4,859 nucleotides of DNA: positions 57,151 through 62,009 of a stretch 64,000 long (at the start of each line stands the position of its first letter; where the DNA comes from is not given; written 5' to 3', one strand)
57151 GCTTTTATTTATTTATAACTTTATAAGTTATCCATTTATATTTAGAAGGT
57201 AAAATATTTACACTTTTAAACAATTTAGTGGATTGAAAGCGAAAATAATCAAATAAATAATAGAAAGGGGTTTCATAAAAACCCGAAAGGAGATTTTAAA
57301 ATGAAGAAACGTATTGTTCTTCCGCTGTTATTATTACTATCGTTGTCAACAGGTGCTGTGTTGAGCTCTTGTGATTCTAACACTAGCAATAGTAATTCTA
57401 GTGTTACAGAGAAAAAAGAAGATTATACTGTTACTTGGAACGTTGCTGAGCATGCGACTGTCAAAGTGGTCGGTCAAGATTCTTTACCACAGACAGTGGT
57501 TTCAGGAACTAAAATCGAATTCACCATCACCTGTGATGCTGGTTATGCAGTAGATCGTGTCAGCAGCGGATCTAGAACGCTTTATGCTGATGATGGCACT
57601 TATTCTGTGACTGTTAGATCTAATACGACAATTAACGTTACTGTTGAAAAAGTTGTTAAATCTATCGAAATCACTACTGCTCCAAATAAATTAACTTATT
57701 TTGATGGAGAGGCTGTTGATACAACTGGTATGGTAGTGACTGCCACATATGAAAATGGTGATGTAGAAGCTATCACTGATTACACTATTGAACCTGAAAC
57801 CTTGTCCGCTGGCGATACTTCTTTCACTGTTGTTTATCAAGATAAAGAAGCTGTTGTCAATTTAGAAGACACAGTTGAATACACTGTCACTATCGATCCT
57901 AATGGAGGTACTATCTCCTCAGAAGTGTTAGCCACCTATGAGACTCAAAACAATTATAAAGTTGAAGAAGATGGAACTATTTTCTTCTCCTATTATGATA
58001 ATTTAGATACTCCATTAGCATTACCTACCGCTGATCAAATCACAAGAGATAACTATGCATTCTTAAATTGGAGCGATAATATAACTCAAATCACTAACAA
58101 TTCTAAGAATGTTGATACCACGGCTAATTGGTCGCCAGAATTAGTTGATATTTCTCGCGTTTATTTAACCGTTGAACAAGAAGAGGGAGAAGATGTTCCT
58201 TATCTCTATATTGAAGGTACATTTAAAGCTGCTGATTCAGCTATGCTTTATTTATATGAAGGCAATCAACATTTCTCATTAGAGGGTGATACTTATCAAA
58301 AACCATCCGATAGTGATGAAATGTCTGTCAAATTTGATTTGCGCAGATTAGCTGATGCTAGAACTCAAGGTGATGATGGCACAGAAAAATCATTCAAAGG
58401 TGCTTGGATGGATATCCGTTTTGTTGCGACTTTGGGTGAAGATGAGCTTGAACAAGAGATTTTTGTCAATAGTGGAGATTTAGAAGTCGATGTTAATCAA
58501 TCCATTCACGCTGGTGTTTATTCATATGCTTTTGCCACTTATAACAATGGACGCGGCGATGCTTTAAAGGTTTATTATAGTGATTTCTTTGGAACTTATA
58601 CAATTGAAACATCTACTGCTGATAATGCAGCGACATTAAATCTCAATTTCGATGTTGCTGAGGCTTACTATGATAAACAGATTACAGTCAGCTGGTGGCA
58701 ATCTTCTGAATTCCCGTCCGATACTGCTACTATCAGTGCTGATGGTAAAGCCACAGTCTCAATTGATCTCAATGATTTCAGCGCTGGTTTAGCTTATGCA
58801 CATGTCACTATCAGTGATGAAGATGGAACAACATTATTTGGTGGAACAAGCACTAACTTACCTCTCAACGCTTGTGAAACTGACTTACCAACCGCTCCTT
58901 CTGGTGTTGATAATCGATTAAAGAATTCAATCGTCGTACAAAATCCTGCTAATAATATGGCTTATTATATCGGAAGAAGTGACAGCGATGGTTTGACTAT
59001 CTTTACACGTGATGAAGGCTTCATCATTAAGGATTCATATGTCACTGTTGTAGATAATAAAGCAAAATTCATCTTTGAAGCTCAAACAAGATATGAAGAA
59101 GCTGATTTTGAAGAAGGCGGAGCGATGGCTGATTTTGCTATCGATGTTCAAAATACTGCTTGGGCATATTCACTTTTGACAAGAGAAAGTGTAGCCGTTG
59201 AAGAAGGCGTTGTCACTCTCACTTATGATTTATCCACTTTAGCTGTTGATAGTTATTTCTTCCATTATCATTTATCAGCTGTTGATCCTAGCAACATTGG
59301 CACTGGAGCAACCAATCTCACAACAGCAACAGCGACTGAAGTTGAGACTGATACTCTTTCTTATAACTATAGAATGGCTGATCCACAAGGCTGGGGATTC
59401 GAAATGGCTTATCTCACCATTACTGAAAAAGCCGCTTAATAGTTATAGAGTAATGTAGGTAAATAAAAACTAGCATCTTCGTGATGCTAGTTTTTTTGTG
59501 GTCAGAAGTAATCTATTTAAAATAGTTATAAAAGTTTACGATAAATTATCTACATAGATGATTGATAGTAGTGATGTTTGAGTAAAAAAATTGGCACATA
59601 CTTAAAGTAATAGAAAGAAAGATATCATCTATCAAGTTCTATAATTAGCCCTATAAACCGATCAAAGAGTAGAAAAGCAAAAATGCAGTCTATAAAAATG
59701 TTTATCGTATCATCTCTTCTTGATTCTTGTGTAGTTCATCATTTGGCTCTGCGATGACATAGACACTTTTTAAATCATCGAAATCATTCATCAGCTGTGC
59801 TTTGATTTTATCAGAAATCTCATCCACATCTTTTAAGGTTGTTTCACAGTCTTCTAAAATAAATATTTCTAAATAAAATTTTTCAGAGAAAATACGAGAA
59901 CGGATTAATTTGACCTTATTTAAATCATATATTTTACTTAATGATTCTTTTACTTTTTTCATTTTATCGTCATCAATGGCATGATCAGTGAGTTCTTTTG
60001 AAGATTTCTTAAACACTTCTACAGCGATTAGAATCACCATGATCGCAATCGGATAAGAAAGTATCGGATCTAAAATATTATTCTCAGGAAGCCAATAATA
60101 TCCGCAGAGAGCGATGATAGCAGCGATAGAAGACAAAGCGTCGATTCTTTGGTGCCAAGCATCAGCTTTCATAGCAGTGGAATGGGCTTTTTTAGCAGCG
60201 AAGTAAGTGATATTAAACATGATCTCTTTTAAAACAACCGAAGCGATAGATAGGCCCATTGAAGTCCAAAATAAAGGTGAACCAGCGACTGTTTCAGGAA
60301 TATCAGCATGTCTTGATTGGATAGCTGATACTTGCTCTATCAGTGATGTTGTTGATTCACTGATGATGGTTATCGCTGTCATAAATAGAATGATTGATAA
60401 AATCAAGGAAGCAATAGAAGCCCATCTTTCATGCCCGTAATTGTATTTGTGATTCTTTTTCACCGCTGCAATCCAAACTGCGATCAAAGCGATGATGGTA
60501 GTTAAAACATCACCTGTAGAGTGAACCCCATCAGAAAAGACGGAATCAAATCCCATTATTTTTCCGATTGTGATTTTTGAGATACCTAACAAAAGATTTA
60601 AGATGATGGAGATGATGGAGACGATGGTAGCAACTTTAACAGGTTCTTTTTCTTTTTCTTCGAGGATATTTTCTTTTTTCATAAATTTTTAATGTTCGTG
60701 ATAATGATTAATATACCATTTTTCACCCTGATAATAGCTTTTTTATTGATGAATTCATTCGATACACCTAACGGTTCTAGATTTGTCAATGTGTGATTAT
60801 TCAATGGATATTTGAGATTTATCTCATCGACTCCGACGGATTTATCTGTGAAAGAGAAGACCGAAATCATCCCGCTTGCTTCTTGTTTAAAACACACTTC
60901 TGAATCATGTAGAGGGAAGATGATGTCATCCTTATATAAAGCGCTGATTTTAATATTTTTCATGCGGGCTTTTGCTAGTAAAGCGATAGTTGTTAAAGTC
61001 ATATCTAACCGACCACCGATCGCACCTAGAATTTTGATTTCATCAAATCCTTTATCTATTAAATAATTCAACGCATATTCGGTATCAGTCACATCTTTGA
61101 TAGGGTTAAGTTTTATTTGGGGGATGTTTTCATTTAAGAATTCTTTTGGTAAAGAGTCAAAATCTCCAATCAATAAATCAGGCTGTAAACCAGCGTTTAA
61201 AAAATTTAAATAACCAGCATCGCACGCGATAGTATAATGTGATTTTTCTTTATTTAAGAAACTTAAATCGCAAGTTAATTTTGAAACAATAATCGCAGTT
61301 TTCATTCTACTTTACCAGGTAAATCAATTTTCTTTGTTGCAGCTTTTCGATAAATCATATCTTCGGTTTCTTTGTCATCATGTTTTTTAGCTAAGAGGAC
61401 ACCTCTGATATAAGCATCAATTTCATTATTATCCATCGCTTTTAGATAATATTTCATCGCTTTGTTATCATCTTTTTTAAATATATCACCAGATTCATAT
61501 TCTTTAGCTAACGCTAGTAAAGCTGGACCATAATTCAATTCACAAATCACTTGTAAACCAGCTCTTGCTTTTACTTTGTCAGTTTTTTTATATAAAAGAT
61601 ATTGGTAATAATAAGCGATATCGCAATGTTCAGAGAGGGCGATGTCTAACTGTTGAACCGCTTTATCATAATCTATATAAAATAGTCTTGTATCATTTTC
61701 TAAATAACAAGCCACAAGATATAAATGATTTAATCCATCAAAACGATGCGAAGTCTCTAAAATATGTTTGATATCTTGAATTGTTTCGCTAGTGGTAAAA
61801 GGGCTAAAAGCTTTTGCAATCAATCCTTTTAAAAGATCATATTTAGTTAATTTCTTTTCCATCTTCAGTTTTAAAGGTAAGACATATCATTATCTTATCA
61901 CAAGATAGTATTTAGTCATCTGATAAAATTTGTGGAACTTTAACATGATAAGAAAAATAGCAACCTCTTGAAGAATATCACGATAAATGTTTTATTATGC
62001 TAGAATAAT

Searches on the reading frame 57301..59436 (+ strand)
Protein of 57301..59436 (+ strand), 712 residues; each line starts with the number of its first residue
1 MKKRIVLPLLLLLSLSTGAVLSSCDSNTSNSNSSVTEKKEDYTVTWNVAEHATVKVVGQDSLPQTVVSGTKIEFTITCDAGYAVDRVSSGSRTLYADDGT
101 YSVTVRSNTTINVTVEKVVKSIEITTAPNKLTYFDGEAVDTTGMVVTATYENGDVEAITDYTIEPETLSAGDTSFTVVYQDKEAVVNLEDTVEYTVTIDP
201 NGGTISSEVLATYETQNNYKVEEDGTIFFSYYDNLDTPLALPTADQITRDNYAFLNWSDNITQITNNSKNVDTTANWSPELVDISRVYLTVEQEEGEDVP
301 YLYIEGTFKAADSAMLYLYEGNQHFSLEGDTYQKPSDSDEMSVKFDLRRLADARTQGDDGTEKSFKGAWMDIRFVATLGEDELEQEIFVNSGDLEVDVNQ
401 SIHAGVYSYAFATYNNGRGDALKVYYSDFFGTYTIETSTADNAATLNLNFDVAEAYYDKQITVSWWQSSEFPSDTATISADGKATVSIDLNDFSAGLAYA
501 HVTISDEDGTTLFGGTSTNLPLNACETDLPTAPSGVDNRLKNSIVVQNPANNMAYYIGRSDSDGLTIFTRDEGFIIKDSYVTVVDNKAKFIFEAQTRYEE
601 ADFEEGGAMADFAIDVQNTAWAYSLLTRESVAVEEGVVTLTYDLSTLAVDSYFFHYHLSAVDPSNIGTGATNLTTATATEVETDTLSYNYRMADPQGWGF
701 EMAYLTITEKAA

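Call 41: search_protein_families(library=pfam, proteins=[window:57301-59436:+], max_evalue=0.01)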
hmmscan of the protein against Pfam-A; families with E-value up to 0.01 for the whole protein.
window:57301-59436:+ (712 aa): 1 family
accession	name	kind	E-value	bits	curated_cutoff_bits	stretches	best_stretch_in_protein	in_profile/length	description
PF07523.18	Big_3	-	0.0063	17.2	21.2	1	128-188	3-66/68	Bacterial Ig-like domain (group 3)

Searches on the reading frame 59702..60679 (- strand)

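Call 41: search_protein_families(library=pfam, proteins=[window:59702-60679:-], max_evalue=0.01)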
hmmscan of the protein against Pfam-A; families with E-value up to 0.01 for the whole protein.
window:59702-60679:- (325 aa): 3 families
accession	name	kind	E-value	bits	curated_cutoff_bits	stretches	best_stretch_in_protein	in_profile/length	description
PF01545.26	Cation_efflux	-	9.5e-37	127.1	26.6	1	22-230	2-197/198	Cation efflux family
PF16916.11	ZT_dimer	-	6.7e-07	29.7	26.7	1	236-312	2-77/78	Dimerisation domain of Zinc Transporter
PF16212.11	PhoLip_ATPase_C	-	0.001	19.3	28.3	1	47-157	141-243/251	Phospholipid-translocating P-type ATPase C-terminal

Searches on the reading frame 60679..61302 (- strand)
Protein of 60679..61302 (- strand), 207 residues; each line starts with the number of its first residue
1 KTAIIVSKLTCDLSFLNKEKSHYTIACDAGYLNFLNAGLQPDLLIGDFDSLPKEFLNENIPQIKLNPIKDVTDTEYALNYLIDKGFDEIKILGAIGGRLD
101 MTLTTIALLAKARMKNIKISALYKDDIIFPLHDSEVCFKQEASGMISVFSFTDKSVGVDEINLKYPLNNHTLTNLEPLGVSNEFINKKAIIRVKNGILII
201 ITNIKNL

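Call 41: search_protein_families(library=pfam, proteins=[window:60679-61302:-], max_evalue=0.01)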
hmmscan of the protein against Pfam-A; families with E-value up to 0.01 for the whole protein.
window:60679-61302:- (207 aa): 2 families
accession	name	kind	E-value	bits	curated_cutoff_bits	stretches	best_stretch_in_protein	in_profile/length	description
PF04263.21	TPK_catalytic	-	2.1e-22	79.7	30.7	1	19-119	6-111/113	Thiamin pyrophosphokinase, catalytic domain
PF04265.19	TPK_B1_binding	-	3e-11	43.2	22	1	144-198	12-67/67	Thiamin pyrophosphokinase, vitamin B1 binding domain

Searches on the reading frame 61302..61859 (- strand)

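Call 41: search_protein_families(library=pfam, proteins=[window:61302-61859:-], max_evalue=0.01)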
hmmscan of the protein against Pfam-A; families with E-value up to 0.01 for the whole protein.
window:61302-61859:- (185 aa): 1 family
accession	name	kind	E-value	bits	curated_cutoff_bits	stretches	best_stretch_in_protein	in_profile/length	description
PF08238.18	Sel1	-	0.00097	20.1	30.7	1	113-143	3-33/36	Sel1 repeat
